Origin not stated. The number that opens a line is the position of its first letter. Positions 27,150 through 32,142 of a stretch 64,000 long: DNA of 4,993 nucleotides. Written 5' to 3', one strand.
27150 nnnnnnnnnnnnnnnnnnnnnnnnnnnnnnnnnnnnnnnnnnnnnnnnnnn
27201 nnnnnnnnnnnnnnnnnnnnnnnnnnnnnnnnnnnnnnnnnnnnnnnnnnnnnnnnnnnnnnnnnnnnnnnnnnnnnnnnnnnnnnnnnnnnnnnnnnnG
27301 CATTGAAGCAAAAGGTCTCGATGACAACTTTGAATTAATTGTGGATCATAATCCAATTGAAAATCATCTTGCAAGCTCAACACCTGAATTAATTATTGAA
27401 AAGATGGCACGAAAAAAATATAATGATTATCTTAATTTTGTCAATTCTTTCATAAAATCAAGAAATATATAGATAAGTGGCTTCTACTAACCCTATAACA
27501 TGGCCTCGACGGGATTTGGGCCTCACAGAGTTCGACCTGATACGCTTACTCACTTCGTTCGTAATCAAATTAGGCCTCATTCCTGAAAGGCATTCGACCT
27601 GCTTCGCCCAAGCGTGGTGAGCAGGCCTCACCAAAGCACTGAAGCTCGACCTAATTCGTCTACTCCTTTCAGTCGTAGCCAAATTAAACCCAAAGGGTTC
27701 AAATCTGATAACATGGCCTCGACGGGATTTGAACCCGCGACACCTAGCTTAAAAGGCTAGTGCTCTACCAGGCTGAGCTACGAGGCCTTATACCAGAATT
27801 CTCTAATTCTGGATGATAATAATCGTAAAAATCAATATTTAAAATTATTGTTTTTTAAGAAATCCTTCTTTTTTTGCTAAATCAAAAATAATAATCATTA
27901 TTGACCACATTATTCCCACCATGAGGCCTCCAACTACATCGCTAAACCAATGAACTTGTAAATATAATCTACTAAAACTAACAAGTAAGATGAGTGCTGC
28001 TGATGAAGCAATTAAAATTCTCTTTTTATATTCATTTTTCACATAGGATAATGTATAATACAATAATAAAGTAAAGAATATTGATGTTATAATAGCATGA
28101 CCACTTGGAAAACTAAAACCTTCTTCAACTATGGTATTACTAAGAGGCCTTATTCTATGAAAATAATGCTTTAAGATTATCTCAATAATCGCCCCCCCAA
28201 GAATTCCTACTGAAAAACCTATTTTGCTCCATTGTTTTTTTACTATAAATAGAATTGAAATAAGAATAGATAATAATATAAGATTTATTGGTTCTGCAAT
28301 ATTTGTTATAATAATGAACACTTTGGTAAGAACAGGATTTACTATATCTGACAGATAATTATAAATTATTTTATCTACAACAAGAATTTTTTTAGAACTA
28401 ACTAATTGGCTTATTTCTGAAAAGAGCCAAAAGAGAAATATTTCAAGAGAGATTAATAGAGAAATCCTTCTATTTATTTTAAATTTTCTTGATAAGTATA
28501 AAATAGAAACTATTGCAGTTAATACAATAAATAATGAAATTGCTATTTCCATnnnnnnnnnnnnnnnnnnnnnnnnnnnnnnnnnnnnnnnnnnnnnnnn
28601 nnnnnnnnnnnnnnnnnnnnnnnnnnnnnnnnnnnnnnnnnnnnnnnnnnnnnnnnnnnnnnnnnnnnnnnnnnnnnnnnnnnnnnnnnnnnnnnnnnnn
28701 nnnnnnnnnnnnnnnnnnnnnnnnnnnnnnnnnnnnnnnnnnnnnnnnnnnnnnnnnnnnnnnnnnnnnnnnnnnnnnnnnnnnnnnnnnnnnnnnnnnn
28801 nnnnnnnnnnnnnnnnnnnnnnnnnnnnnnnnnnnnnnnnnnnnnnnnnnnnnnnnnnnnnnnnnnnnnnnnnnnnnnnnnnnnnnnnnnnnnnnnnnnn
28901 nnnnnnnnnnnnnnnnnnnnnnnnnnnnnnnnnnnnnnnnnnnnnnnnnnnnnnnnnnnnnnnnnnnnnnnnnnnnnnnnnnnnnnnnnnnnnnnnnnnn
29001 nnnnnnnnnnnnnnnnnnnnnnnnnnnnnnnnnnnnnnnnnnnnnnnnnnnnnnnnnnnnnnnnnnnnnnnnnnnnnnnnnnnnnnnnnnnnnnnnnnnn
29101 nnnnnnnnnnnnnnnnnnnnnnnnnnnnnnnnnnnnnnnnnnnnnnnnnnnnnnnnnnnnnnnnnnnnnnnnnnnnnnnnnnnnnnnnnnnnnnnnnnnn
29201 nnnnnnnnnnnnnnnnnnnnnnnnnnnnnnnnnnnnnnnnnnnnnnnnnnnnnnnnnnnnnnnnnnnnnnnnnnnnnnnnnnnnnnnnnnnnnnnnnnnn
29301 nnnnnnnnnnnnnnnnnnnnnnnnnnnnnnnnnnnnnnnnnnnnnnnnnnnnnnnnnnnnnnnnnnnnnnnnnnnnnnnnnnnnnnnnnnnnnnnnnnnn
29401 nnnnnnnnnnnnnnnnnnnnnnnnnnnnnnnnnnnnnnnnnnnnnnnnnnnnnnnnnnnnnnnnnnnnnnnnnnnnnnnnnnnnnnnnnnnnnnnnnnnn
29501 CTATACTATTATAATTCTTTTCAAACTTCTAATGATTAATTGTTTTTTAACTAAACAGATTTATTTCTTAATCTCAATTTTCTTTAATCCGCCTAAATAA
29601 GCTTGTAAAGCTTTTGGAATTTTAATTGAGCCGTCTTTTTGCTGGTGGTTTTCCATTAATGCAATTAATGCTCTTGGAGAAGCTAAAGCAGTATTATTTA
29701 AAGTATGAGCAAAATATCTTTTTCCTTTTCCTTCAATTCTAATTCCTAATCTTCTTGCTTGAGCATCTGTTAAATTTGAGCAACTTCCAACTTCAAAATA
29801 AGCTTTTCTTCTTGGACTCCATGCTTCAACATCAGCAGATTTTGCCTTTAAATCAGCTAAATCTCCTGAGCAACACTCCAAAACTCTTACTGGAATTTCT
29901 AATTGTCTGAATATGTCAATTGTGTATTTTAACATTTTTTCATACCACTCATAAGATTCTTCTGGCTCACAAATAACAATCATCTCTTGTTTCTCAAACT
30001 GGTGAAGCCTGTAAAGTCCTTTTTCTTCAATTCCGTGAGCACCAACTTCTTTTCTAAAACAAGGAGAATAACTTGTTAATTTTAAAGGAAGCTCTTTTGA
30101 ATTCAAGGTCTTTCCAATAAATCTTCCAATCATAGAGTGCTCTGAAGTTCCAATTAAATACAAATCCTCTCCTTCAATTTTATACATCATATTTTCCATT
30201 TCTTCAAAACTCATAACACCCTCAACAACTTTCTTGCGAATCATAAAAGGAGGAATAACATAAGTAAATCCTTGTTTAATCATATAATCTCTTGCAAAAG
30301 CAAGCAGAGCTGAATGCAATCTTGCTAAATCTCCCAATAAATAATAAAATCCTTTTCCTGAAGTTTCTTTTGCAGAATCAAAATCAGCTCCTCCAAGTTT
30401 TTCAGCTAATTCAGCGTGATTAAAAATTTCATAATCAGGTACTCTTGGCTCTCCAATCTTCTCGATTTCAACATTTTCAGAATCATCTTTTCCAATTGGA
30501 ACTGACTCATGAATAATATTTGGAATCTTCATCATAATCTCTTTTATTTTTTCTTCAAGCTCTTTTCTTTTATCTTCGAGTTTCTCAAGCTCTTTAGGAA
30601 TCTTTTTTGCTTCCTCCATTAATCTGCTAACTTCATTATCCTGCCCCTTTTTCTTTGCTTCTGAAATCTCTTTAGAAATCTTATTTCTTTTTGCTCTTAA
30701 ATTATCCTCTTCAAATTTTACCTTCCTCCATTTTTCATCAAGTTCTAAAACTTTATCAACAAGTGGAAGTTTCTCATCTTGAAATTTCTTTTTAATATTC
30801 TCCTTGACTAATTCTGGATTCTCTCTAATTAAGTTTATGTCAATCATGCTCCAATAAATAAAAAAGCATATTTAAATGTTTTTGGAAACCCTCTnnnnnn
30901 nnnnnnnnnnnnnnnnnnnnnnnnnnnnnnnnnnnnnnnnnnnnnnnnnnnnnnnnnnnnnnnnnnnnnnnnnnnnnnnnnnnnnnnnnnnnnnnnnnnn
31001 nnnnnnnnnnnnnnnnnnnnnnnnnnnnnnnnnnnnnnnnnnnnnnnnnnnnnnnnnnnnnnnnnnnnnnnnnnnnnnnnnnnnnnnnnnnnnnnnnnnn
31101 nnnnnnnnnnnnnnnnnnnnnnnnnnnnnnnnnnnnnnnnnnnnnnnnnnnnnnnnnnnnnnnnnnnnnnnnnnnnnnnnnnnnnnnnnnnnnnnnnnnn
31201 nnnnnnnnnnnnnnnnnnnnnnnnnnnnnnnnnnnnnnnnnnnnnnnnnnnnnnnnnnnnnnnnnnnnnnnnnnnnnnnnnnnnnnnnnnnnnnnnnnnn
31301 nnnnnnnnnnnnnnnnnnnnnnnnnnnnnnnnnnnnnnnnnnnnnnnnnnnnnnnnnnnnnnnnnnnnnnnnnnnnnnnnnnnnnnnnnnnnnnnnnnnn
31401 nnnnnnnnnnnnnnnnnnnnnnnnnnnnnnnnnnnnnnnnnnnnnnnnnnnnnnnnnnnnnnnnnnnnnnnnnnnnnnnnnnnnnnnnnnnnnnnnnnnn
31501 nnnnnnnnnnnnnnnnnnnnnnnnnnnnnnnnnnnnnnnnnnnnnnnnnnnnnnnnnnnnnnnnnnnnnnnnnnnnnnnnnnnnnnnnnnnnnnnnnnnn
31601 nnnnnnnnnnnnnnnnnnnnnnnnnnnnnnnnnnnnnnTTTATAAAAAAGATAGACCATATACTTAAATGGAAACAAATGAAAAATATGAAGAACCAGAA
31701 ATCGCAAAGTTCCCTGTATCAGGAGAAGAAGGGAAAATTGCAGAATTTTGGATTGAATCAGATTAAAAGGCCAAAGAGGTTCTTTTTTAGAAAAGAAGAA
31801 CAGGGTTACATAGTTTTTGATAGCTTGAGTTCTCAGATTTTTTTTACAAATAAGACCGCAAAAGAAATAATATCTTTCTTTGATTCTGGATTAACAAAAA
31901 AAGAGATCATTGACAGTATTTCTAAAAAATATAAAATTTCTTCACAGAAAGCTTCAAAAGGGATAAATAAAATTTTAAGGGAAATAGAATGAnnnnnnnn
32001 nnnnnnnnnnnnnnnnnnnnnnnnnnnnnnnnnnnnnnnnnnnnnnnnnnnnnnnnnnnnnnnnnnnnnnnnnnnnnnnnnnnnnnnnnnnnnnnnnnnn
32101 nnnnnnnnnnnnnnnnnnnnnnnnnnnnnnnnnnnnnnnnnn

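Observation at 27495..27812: tRNA-Lys is followed by a 189-nt GC-rich insert and a perfect 24-nt copy of its own 3' end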

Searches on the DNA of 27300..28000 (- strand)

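Call 6: search_rna_families(source=window, start=27300, end=28000, threshold=evalue, max_evalue=10, show_alignments=3)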
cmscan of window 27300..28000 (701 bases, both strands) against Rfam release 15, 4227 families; matches with E-value up to 10: 4.
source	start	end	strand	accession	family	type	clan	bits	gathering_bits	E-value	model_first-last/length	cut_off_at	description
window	27714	27787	-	RF00005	tRNA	Gene; tRNA;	CL00001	73.5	29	3.6e-16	1-71/71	no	tRNA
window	27713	27787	+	RF04354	Plastid-ycf2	Cis-reg;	-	16.4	65.7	2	1-75/75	no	Plastid-ycf2 5UTR RNA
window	27398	27444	-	RF00444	PrrF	Gene; sRNA;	-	15.1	90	8.4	1-150/150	no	PrrF RNA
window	27762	27780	-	RF02553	YrlA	Gene; sRNA;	-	13.9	69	9.5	63-81/114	no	Y RNA-like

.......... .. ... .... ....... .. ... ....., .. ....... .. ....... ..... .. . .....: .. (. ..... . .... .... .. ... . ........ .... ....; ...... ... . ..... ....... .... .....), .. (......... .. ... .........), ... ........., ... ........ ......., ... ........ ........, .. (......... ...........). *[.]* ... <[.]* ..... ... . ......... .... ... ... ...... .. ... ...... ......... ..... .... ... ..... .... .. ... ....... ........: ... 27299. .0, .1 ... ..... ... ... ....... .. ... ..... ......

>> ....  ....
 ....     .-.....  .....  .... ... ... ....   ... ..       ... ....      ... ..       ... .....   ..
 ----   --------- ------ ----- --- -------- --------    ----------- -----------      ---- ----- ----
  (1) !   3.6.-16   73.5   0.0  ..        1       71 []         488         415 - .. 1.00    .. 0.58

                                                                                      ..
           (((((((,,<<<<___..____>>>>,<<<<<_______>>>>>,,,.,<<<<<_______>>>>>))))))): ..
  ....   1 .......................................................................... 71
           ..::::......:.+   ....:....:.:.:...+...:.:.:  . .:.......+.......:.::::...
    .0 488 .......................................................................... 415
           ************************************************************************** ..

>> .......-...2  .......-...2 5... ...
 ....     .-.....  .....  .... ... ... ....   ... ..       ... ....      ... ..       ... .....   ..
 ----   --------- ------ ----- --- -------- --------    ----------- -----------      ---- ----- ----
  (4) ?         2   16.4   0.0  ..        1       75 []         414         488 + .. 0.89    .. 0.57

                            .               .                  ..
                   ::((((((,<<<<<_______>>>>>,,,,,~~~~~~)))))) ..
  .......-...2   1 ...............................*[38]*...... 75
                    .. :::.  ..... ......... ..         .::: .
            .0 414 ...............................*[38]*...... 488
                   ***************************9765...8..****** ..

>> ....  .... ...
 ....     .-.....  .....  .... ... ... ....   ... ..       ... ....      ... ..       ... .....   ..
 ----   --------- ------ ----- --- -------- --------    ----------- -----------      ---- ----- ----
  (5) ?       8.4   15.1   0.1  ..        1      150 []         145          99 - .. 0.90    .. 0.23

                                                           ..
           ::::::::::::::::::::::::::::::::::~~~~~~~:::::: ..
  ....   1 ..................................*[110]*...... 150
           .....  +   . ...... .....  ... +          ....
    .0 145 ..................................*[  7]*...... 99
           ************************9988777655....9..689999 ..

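Call 39: build_rna_model(alignment_id=A3, structure=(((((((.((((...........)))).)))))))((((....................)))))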
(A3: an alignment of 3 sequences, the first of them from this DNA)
Model R1 built from alignment A3 (3 sequences, 63 columns); structure: as given.
model positions 63; base pairs 15; branch points 1; effective number of sequences 2.55; information 0.888 bits per position. Calibrated on 0.2 Mb of random sequence (short: E-values are rough).
structure used (alignment columns):
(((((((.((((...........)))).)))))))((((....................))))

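Call 40: search_with_rna_model(model_id=R1, source=window, filters=off, max_evalue=10, show_alignments=6)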
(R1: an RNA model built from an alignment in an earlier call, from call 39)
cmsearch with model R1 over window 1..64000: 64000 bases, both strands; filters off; matches with E-value up to 10: 14.
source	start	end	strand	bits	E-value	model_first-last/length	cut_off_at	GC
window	60954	61016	-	85.9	7.2e-20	1-63/63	no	0.49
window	27624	27686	-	84.7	1.5e-19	1-63/63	no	0.48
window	27519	27572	-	69.1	1.2e-15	1-63/63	no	0.44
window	60982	61030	+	12.5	0.24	1-63/63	no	0.49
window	27758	27787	+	10.8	0.62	1-63/63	no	0.6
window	27652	27699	+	9.9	1.1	1-63/63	no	0.4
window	27573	27623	-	8.9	1.9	1-63/63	no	0.59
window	45486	45512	-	7.9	3.5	5-31/63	no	0.26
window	45528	45554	-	7.9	3.5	5-31/63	no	0.26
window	56205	56234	+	7.4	4.6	1-63/63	no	0.23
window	58184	58229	-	7.3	4.8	1-63/63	no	0.33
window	27402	27460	-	6.7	6.9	1-63/63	no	0.22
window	2435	2477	-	6.4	8.3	1-63/63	no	0.26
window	22488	22506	+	6.1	9.6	41-59/63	no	0.32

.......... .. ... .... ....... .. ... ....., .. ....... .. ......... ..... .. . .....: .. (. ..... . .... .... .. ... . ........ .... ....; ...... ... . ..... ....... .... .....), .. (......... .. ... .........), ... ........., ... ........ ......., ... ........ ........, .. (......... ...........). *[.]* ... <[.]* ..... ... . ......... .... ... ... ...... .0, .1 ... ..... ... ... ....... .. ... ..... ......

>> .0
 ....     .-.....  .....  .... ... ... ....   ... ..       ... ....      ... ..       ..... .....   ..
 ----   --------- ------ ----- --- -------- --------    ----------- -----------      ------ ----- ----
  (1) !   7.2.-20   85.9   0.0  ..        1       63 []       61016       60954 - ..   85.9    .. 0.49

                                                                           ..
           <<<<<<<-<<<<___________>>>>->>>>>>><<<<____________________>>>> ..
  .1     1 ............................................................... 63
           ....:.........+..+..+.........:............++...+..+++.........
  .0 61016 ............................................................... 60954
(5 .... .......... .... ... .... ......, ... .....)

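Call 41: search_with_rna_model(model_id=R1, sources=[L001, L002, L003, L004, L005, L006, L007, L008, L009, L010, L011, L012, L013, L014, L015, L016, L017, L018, L019, L020, L021, L022, L023, L024, L025, L026, L027, L028, L029, L030, L031, L032, L033, L034, L035, L036, L037, L038, L039, L040, L041, L042, L043, L044, L045, L046, L047, L048, L049, L050, L051, L052, L053, L054, L055, L056, L057, L058, L059, L060, L061, L062, L063, L064, L065, L066], max_evalue=10)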
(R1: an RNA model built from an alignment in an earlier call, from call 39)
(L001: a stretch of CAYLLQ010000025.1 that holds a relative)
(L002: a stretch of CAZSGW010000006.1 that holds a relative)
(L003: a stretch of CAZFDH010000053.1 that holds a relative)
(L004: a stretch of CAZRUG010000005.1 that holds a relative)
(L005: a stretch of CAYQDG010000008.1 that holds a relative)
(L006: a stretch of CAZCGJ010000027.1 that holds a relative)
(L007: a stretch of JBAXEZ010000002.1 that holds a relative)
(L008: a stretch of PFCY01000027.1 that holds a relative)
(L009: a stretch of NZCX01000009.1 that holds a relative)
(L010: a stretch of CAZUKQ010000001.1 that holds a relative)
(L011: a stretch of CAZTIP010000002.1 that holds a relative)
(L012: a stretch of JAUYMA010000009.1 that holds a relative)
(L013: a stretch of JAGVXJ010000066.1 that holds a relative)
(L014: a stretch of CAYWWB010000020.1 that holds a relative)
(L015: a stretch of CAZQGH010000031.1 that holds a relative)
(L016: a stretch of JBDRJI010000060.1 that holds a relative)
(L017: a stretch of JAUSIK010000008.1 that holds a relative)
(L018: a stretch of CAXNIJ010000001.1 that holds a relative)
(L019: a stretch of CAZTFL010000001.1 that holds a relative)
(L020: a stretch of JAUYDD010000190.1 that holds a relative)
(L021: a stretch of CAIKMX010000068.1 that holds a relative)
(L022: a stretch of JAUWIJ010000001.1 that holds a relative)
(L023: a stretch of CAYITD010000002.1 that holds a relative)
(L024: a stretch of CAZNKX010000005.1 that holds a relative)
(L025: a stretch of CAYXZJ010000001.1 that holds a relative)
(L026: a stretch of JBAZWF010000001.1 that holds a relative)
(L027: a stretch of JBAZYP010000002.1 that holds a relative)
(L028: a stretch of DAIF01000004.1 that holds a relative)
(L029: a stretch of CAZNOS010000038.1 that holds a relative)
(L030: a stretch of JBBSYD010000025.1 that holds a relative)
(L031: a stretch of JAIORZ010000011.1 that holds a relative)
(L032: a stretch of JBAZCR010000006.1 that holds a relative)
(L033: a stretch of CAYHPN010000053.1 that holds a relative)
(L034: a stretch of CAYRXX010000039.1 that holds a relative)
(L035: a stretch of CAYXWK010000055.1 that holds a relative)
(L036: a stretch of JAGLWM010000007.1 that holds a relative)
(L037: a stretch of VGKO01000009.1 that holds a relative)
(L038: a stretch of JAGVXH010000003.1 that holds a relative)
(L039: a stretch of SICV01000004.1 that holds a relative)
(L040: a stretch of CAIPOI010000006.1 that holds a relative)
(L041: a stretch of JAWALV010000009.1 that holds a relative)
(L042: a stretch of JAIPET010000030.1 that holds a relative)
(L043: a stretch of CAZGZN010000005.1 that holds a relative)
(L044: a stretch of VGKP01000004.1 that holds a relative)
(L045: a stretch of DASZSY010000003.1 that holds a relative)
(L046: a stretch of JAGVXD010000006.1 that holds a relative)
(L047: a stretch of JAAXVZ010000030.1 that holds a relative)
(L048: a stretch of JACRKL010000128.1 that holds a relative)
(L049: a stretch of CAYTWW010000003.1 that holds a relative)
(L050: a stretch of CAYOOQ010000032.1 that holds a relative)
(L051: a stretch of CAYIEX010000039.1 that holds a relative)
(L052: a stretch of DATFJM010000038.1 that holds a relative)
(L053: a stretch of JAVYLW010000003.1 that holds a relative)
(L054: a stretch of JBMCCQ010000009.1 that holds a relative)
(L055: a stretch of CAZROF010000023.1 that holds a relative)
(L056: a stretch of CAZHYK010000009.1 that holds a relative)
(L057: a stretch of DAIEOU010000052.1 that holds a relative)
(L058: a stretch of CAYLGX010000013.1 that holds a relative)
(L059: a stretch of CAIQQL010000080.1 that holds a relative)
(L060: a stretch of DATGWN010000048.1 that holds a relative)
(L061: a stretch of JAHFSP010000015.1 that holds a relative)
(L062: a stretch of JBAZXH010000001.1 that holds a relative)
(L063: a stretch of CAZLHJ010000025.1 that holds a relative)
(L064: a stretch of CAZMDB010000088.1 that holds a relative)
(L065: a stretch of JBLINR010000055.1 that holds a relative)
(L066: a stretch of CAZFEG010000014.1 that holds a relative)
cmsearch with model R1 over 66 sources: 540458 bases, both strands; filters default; matches with E-value up to 10: 1.
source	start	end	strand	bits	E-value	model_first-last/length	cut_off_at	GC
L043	3709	3737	+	10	8.4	4-32/63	no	0.14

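Call 54: search_dna_similar(query=window:27495-27713:-, collection=phages, mode=distant, max_evalue=0.01)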
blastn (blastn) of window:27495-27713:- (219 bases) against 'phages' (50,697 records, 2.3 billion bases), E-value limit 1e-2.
No match.

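Call 55: search_dna_similar(query=window:27495-27713:-, collection=plasmids, mode=distant, max_evalue=0.01)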
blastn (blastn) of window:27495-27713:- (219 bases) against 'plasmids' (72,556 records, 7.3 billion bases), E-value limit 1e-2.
No match.

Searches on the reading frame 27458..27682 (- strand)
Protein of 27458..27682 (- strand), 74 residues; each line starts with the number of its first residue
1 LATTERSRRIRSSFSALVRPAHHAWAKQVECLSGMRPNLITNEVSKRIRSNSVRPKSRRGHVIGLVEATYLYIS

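Call 70: search_protein_families(library=pfam, proteins=[window:27458-27682:-], max_evalue=0.01)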
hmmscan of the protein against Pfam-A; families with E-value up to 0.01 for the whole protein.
window:27458-27682:- (74 aa): 0 families

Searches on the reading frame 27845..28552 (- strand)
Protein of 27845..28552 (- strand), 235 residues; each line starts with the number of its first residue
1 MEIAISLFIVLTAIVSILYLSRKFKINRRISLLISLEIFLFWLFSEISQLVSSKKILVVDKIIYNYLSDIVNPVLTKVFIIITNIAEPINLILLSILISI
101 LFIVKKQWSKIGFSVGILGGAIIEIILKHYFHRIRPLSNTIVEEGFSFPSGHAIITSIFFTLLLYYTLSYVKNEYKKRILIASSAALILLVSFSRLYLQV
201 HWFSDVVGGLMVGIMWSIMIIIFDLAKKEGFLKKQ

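Call 11: find_encoding_contigs(protein=window:27845-28552:-, flank=6000, max_places=10)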
Protein window:27845-28552:- (235 aa): no gene with exactly this product is on record in the collection.

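Call 70: search_protein_families(library=pfam, proteins=[window:27845-28552:-], max_evalue=0.01)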
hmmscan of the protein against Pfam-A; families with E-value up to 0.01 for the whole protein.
window:27845-28552:- (235 aa): 2 families
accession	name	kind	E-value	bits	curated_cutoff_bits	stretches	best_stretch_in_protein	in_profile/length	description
PF01569.27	PAP2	-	1.4e-18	67.3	27.2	1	114-223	6-124/130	PAP2 superfamily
PF14378.12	PAP2_3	-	1.7e-05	25.2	27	1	138-215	117-186/190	PAP2 superfamily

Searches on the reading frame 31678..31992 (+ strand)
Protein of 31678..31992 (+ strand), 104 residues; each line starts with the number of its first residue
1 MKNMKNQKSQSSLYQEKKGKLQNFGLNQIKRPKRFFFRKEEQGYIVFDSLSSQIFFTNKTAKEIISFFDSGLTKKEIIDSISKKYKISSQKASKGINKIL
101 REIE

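Call 70: search_protein_families(library=pfam, proteins=[window:31678-31992:+], max_evalue=0.01)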
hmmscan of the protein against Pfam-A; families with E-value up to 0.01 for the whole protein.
window:31678-31992:+ (104 aa): 1 family
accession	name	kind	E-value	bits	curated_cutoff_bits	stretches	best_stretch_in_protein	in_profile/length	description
PF05402.18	PqqD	-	0.00046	20.9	23.4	1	44-102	2-60/67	Coenzyme PQQ synthesis protein D (PqqD)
